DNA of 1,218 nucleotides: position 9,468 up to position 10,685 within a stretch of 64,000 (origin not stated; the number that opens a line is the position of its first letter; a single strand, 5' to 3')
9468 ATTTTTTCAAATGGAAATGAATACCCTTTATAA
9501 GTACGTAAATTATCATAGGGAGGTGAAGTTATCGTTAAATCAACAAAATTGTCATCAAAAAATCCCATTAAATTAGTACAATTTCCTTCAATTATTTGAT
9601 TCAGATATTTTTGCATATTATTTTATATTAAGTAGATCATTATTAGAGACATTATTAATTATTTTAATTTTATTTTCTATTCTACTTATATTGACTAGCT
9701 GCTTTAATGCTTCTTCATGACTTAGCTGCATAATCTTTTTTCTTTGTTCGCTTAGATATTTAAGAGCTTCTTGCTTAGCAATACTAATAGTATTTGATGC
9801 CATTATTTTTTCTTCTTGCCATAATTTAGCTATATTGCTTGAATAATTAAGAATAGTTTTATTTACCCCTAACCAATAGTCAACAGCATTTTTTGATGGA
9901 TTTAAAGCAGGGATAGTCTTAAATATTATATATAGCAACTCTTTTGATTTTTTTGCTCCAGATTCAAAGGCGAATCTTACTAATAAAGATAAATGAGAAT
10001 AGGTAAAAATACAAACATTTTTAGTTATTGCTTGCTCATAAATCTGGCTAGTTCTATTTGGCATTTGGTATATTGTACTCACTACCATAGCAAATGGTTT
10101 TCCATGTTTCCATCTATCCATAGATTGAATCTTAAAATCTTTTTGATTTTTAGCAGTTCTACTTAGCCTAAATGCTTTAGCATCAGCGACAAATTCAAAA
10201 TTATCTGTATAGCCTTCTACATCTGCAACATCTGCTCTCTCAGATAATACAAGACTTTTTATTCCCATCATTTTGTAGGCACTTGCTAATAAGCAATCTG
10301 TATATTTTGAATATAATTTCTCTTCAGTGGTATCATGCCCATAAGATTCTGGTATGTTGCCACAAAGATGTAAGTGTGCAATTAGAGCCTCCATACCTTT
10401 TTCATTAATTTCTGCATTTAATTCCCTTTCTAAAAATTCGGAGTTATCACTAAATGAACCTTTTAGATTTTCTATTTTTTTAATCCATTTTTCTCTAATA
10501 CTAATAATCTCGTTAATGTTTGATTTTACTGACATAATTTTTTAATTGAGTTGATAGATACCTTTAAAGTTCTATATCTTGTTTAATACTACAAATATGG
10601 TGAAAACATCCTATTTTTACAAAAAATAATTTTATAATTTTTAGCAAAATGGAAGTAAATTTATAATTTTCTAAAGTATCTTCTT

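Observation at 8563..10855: HindIII-like R-M cassette inserted with a ~90-bp long target duplication that copies the 3' end of an ABC ATPase gene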

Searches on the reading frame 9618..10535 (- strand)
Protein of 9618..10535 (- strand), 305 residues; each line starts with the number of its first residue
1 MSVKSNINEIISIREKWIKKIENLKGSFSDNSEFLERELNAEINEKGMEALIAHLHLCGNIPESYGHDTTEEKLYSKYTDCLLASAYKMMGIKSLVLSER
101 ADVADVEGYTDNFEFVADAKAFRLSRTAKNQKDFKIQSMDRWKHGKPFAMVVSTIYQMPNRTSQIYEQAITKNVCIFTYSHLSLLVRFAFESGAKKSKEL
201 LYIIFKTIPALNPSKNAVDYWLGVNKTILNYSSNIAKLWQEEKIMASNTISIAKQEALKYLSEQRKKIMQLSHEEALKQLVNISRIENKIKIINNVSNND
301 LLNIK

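Call 5: search_protein_families(library=pfam, proteins=[window:9618-10535:-], max_evalue=0.01)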
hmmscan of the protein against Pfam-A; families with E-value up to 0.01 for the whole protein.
window:9618-10535:- (305 aa): 1 family
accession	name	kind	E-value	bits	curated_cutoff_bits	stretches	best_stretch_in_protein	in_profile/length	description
PF09518.16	RE_HindIII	-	5e-103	344.7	25.3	1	16-296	2-284/285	HindIII restriction endonuclease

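Call 6: search_protein_families(library=ncbifam, proteins=[window:9618-10535:-], max_evalue=0.01)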
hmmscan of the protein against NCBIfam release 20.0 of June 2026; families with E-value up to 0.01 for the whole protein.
window:9618-10535:- (305 aa): 0 families

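Call 9: search_solved_structures(query=window:9618-10535:-, show_alignments=1)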
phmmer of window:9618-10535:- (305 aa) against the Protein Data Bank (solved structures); distinct sequences matched with E-value up to 0.001: 2.
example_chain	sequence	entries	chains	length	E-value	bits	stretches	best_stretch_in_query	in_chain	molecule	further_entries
2e52_A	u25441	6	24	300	2.2e-31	112.5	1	16-300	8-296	Type II restriction enzyme HindIII | Type-2 restriction enzyme HindIII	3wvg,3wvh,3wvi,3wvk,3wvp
3a4k_A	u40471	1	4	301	2.5e-31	112.3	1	15-300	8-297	Type-2 restriction enzyme HindIII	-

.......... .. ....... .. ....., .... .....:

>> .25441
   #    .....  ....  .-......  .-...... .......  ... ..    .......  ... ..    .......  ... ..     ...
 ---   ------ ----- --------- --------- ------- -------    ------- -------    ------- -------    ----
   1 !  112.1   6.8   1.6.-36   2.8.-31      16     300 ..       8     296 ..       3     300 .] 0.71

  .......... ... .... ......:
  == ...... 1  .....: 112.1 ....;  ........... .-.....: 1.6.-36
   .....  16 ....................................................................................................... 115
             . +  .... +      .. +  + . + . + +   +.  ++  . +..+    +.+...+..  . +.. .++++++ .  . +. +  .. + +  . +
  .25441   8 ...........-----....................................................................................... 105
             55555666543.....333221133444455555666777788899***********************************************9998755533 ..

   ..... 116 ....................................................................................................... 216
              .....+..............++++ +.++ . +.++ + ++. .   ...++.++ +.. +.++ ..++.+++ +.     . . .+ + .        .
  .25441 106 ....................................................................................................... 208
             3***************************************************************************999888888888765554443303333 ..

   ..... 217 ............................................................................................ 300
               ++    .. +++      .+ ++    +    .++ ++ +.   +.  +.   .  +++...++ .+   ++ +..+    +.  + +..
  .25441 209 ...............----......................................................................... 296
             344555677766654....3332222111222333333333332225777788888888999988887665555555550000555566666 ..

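Call 11: find_homologous_proteins(query=window:9618-10535:-, max_evalue=0.00001)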
Query window:9618-10535:- (305 aa): 5338 proteins with E <= 0.00001 among 6710 candidates; the best 120 are listed.
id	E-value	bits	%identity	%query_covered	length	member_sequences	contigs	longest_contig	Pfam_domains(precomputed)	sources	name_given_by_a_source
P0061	7.3e-194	660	100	100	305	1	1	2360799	PF09518.17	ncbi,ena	-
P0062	2.0e-130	452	99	69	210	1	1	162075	PF09518.17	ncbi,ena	-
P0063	1.4e-128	446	66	97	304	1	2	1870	PF09518.17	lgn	-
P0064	2.2e-128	445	67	97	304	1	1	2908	PF09518.17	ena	-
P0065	3.4e-128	445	65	98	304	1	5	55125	PF09518.17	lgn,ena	-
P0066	4.1e-128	445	66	97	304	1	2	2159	PF09518.17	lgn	-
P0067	4.2e-128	445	66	97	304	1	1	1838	PF09518.17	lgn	-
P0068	4.3e-128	445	66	97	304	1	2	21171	PF09518.17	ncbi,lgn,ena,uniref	ncbi:MAG: HindIII family type II restriction endonuclease [Mesonia hippocampi]|uniref:HindIII family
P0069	4.6e-128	444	66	97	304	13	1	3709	PF09518.17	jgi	-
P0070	9.8e-128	443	66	98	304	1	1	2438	PF09518.17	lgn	-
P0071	1.1e-127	443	66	97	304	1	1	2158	PF09518.17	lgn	-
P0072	1.9e-127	442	65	98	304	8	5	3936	PF09518.17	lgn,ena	-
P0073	1.9e-127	442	66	97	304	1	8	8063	PF09518.17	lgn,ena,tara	tara:strand:+ start:228 stop:1142 length:915 start_codon:yes stop_codon:yes gene_type:complete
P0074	2.1e-127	442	67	97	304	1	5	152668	PF09518.17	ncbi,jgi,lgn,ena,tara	jgi:hypothetical protein|tara:strand:- start:200 stop:1114 length:915 start_codon:yes stop_codon:yes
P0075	2.4e-127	442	66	98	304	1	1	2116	PF09518.17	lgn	-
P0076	4.1e-127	441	65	97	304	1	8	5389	PF09518.17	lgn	-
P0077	4.2e-127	441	67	97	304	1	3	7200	PF09518.17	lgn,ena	-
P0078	4.3e-127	441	66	97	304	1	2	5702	PF09518.17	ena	-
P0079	4.8e-127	441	66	97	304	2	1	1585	PF09518.17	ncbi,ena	-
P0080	6.9e-127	441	66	98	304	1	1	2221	PF09518.17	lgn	-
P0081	9.8e-127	440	66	97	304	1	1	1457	PF09518.17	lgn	-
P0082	1.9e-126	439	66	98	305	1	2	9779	PF09518.17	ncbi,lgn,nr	ncbi:MAG: HindIII family type II restriction endonuclease [Paludibacter sp.]|nr:HindIII family type 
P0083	4.4e-126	438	65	97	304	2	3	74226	PF09518.17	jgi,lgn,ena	-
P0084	4.5e-126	438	65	97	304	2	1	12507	PF09518.17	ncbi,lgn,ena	-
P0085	4.7e-126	438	66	96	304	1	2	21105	PF09518.17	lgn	-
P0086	4.7e-126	438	65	98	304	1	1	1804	PF09518.17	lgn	-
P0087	5.9e-126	438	66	97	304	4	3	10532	PF09518.17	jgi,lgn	-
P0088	8.2e-126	437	66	97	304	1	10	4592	PF09518.17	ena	-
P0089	1.3e-125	436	66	97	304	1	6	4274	PF09518.17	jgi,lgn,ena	-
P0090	1.9e-125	436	66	97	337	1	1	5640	PF09518.17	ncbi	-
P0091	1.9e-125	436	66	96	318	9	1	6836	PF09518.17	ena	-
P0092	2.6e-125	435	66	98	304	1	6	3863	PF09518.17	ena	-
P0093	3.5e-125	435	66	97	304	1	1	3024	PF09518.17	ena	-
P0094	4.0e-125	435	66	97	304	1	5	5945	PF09518.17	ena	-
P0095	4.8e-125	435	65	97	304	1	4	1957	PF09518.17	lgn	-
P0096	8.7e-125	434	66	97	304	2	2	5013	PF09518.17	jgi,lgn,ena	-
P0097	2.4e-124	432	65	98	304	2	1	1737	PF09518.17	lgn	-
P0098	2.6e-124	432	67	96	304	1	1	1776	PF09518.17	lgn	-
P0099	3.0e-124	432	64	97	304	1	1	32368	PF09518.17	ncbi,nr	ncbi:MAG: HindIII family type II restriction endonuclease [Bernardetiaceae bacterium]|nr:HindIII fam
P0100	3.6e-124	432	67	96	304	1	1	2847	PF09518.17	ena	-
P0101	9.3e-124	430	64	97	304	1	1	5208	PF09518.17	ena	-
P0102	9.5e-124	430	65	97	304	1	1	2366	PF09518.17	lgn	-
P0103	9.7e-124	430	66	97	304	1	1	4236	PF09518.17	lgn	-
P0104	1.1e-123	430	63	98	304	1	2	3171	PF09518.17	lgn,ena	-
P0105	2.9e-123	429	65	97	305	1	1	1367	PF09518.17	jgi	jgi:hypothetical protein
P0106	3.2e-123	429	65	97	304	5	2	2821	PF09518.17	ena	-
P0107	3.7e-123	428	66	95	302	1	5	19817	PF09518.17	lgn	-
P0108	3.7e-123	428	64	98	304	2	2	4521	PF09518.17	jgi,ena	-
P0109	7.7e-123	427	64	96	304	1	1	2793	PF09518.17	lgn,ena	-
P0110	1.0e-122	427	66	97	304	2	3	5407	PF09518.17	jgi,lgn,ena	-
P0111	1.3e-122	427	64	98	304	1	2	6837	PF09518.17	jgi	-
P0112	2.2e-122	426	64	98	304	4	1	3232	PF09518.17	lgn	-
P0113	3.1e-122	425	63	98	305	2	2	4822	PF09518.17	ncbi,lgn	ncbi:MAG: HindIII family type II restriction endonuclease [Saprospiraceae bacterium]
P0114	3.8e-122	425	63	97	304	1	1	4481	PF09518.17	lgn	-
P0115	4.3e-122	425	63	97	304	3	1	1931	PF09518.17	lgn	-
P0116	7.4e-122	424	64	97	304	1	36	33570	PF09518.17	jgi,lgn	jgi:type II restriction enzyme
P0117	8.2e-122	424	64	97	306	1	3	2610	PF09518.17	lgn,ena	-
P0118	1.0e-121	424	65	96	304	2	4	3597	PF09518.17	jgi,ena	-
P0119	1.2e-121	423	63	97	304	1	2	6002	PF09518.17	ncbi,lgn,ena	-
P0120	1.4e-121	423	65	97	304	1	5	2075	PF09518.17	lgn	-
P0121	2.1e-121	423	64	97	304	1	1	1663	PF09518.17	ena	-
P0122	3.8e-121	422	64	96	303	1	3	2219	PF09518.17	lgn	-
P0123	4.5e-121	422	62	96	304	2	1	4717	PF09518.17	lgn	-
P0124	4.6e-121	421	63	97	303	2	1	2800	PF09518.17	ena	-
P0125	4.9e-121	421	64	98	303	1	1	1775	PF09518.17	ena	-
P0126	7.6e-121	421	63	97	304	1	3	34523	PF09518.17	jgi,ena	-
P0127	9.7e-121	420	64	97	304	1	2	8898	PF09518.17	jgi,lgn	-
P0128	1.0e-120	420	63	97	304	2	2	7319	PF09518.17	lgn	-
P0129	1.2e-120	420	63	96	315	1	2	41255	PF09518.17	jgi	-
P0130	1.2e-120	420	63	97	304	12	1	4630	PF09518.17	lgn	-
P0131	1.6e-120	420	62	96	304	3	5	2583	PF09518.17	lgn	-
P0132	2.0e-120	419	62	97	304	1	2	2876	PF09518.17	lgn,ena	-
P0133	2.4e-120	419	62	98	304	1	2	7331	PF09518.17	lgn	-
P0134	3.9e-120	418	63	97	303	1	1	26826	PF09518.17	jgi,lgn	jgi:type II restriction enzyme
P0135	5.5e-120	418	65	98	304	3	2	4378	PF09518.17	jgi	-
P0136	5.8e-120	418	63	97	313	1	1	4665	PF09518.17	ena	-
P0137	5.8e-120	418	61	97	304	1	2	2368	PF09518.17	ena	-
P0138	5.9e-120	418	63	98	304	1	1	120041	PF09518.17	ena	-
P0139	6.0e-120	418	64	96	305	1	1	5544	PF09518.17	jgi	-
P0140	7.3e-120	418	64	97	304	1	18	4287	PF09518.17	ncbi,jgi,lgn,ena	jgi:type II restriction enzyme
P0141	1.5e-119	417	64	89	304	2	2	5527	PF09518.17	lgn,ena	-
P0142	1.6e-119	416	64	97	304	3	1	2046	PF09518.17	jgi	jgi:hypothetical protein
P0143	1.7e-119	416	63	97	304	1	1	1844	PF09518.17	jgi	jgi:type II restriction enzyme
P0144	2.7e-119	416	63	97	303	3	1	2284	PF09518.17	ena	-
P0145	2.8e-119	416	65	96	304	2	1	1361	PF09518.17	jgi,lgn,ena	-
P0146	3.1e-119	415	62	98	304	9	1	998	PF09518.17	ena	-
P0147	3.8e-119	415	62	98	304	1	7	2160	PF09518.17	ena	-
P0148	3.8e-119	415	61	97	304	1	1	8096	PF09518.17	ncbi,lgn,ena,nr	ncbi:MAG TPA: HindIII family type II restriction endonuclease [Bacteroidetes bacterium]|nr:HindIII f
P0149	4.7e-119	415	62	98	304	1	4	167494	PF09518.17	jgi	jgi:hypothetical protein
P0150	5.5e-119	415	64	97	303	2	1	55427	PF09518.17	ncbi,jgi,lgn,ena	-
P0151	7.4e-119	414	63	97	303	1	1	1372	PF09518.17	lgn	-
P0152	8.0e-119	414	61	98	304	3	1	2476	PF09518.17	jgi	-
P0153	1.0e-118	414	61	97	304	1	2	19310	PF09518.17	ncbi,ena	-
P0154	1.4e-118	413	62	95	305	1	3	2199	PF09518.17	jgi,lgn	-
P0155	1.6e-118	413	61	98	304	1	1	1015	PF09518.17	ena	-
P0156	1.6e-118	413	62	97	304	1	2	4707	PF09518.17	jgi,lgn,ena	-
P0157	1.7e-118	413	62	97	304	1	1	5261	PF09518.17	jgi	jgi:type II restriction enzyme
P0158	1.7e-118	413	63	97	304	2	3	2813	PF09518.17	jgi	-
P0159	2.6e-118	412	62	96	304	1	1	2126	PF09518.17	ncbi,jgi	jgi:hypothetical protein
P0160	3.2e-118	412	64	96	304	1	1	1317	PF09518.17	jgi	jgi:type II restriction enzyme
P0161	3.2e-118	412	64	97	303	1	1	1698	PF09518.17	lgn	-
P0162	3.2e-118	412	61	97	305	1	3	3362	PF09518.17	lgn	-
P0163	3.3e-118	412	61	98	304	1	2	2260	PF09518.17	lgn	-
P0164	3.3e-118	412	60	98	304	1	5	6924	PF09518.17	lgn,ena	-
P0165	3.4e-118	412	62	97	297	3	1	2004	PF09518.17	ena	-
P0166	3.5e-118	412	62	96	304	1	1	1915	PF09518.17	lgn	-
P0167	4.7e-118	412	63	95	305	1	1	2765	PF09518.17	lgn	-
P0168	5.0e-118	412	61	96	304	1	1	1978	PF09518.17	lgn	-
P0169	6.7e-118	411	64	97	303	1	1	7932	PF09518.17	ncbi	-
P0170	6.8e-118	411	60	98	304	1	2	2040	PF09518.17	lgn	-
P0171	7.0e-118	411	61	98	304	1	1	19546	PF09518.17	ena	-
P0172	7.9e-118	411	61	96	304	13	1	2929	PF09518.17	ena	-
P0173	8.7e-118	411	60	98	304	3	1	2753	PF09518.17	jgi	-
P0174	1.0e-117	410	62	97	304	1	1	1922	PF09518.17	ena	-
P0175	1.3e-117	410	64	97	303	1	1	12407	PF09518.17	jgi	-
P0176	1.5e-117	410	62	96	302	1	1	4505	PF09518.17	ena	-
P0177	1.5e-117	410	62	97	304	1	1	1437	PF09518.17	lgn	-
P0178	1.7e-117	410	61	98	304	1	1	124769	PF09518.17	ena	-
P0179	1.9e-117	410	63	96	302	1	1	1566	PF09518.17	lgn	-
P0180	2.2e-117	409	63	97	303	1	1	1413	PF09518.17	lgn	-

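Call 13: find_encoding_contigs(protein=P0061, flank=6000, max_places=5)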
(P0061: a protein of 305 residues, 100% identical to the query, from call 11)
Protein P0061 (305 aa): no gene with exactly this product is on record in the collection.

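Call 20: find_encoding_contigs(protein=P0186, flank=5000)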
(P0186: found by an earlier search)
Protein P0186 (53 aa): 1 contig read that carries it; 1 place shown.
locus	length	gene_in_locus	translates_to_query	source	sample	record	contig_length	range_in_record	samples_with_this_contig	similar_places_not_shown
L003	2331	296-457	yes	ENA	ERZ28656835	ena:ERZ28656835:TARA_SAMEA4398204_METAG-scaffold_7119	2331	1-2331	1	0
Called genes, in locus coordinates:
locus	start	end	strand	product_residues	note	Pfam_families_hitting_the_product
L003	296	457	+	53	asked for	-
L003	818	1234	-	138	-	-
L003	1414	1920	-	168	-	-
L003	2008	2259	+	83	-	-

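Call 35: search_dna_similar(query=window:9618-10535:-, collection=plasmids, mode=protein, max_rows=25)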
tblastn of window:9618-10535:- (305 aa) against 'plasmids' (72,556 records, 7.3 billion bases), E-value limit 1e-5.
Records with a match: 18; places in all: 19; records where one place covers at least 80% of the query: 16.
Best place of each record, by identity: <60% 18.
By first word of the organism name: Escherichia 13; Klebsiella 4; Salmonella 1.
By predicted mobility (MOB-suite, as given by PLSDB): mobilizable 14; non-mobilizable 3; conjugative 1.
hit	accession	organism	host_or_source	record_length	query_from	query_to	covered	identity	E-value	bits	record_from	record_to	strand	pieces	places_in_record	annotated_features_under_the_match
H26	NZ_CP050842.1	Klebsiella pneumoniae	milk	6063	7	281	90%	51.1%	5e-95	314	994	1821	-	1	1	HindIII family type II restriction endonuclease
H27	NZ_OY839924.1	Escherichia coli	hen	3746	7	281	90%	51.1%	8e-96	313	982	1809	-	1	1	HindIII family type II restriction endonuclease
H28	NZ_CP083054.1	Klebsiella pneumoniae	Homo sapiens,urine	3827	7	281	90%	51.1%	1e-95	313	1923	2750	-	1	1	HindIII family type II restriction endonuclease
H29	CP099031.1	Escherichia coli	culture,Pooled faeces sample collected ...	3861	7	281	90%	51.1%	1e-95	313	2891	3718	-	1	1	HindIII family type II restriction endonuclease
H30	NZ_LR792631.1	Klebsiella pneumoniae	Homo sapiens,blood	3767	7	281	90%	51.1%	3e-95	311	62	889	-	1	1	HindIII family type II restriction endonuclease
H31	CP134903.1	Escherichia coli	Homo sapiens,blood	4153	7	281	90%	51.1%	2e-94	311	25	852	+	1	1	HindIII family type II restriction endonuclease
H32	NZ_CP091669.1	Escherichia coli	river water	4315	11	281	89%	51.3%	1e-89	297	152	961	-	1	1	HindIII family type II restriction endonuclease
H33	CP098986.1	Escherichia coli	culture,Pooled faeces sample collected ...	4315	11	281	89%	51.3%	1e-89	297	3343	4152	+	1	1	HindIII family type II restriction endonuclease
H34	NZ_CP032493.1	Salmonella enterica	Cow,intestine,Slaughterhouse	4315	11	281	89%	51.3%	1e-89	297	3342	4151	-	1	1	HindIII family type II restriction endonuclease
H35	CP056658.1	Escherichia coli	culture,Wastewater influent sample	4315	11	281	89%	51.3%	1e-89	297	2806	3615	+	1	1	HindIII family type II restriction endonuclease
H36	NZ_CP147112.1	Escherichia coli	-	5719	11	281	89%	51.3%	3e-89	297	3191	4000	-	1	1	HindIII family type II restriction endonuclease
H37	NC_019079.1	Escherichia coli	clinical isolate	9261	11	281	89%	51.3%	3e-89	297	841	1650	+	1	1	HindIII family type II restriction endonuclease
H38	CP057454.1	Escherichia coli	culture,Pooled cattle faecal samples ...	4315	14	281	88%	51.5%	1e-89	297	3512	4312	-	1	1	none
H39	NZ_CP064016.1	Escherichia coli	Pig,rectal swab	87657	14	281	88%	51.1%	1e-92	307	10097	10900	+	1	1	HindIII family type II restriction endonuclease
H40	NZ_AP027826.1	Escherichia coli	Homo sapiens,whole organism,feces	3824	14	281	88%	50.7%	3e-93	306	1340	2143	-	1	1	HindIII family type II restriction endonuclease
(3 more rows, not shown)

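Call 37: get_annotated_region(hit=H26, flank=3000)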
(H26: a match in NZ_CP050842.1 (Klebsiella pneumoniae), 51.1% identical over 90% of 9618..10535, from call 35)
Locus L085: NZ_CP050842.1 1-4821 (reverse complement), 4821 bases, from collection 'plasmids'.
description: Klebsiella pneumoniae strain Bckp101 plasmid pBckp101-2, complete sequence
organism: Klebsiella pneumoniae (NCBI taxid 573)
taxonomy: Bacteria; Pseudomonadota; Gammaproteobacteria; Enterobacterales; Enterobacteriaceae; Klebsiella; Klebsiella pneumoniae
host: -; source: milk; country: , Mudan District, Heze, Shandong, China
typing (MOB-suite, as given by PLSDB): mobilizable; replicon ColRNAI_rep_cluster_1987
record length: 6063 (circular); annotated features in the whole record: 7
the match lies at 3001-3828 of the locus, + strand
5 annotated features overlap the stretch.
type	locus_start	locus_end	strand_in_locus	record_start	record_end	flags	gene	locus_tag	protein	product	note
CDS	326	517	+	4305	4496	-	-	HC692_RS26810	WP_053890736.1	Rop family plasmid primer RNA-binding protein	-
CDS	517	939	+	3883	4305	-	-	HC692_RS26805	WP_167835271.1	helix-turn-helix domain-containing protein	-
CDS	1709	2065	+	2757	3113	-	-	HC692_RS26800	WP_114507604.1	hypothetical protein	-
CDS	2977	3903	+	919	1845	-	-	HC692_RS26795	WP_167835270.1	HindIII family type II restriction endonuclease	-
CDS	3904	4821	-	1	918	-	-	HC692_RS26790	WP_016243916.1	site-specific DNA-methyltransferase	GO:0009307 - DNA restriction-modification system [Evidence IEA]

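Call 48: find_encoding_contigs(protein=P0074, flank=4000, max_places=5)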
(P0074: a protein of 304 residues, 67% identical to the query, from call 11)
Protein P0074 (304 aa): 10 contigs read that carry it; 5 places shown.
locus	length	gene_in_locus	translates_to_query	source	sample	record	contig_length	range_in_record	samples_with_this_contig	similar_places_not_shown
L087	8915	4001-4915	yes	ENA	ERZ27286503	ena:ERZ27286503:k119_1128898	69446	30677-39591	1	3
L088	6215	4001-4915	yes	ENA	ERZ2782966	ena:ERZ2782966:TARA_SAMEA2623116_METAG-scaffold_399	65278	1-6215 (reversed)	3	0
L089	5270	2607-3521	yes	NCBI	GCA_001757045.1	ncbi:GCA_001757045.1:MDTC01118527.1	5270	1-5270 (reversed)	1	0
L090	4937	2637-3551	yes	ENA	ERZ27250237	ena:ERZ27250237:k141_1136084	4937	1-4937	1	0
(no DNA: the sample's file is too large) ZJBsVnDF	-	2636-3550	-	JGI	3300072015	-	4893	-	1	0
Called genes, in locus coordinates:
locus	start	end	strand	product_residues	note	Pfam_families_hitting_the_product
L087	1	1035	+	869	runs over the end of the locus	PF01624:MutS_I, PF05188:MutS_II, PF05192:MutS_III, PF05190:MutS_IV, PF00488:MutS_V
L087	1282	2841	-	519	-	PF00239:Resolvase, PF07508:Recombinase (weak), PF13408:Zn_ribbon_recom (weak)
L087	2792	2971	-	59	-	-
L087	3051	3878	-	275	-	-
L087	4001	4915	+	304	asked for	PF09518:RE_HindIII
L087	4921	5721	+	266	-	PF01555:N6_N4_Mtase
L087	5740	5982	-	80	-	-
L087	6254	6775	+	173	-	-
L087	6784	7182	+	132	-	-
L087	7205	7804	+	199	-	PF04973:NMN_transporter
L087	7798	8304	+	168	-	PF13521:AAA_28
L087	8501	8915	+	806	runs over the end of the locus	PF13620:CarboxypepD_reg, PF13715:CarbopepD_reg_2, PF07715:Plug, PF14905:OMP_b-brl_3 (faint), PF00593:TonB_dep_Rec_b-barrel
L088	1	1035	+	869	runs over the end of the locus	PF01624:MutS_I, PF05188:MutS_II, PF05192:MutS_III, PF05190:MutS_IV, PF00488:MutS_V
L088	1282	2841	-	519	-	PF00239:Resolvase, PF07508:Recombinase (weak), PF13408:Zn_ribbon_recom (weak)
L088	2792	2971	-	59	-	-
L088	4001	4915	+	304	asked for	PF09518:RE_HindIII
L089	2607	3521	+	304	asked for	PF09518:RE_HindIII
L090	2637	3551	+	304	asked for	PF09518:RE_HindIII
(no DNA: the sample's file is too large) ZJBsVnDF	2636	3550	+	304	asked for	PF09518:RE_HindIII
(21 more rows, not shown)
